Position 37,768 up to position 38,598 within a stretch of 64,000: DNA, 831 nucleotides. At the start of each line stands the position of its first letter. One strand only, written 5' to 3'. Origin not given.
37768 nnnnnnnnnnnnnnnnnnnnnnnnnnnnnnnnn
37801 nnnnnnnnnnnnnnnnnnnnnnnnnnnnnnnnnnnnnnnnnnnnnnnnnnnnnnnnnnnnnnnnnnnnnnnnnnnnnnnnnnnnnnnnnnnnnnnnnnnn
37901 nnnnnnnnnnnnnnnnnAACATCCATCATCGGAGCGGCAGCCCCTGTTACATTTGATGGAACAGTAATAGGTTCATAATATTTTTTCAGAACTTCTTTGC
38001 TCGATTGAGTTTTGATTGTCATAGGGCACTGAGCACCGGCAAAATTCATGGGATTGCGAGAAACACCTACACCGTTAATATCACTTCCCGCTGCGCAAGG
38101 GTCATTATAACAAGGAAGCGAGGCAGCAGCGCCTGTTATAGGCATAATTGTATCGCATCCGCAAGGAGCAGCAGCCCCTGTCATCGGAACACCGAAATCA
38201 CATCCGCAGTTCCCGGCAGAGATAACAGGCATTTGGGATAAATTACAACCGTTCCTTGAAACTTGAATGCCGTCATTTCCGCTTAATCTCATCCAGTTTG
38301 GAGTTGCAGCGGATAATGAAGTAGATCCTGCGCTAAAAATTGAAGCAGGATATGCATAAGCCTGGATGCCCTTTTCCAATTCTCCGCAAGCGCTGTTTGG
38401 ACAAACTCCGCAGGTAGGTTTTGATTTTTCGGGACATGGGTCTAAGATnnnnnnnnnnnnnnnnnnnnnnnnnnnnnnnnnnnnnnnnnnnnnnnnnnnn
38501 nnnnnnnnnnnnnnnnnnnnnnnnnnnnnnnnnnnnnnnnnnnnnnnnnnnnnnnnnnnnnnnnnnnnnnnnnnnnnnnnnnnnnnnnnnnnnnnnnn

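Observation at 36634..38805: SLH envelope protein with a Cys-Asp-Pro repeat block, TGAA motifs and a Gly-zipper C-terminus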

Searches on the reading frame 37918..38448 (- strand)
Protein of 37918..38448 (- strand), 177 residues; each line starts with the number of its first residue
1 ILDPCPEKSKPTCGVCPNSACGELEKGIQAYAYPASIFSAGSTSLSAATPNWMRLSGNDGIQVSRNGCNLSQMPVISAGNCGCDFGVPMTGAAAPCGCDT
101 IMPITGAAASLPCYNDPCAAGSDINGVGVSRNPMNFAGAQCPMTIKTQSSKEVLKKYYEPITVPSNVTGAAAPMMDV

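Call 84: find_homologous_proteins(query=window:37918-38448:-, max_evalue=0.001)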
Query window:37918-38448:-: 157 candidates shared short words with the query, none scored E <= 0.001.
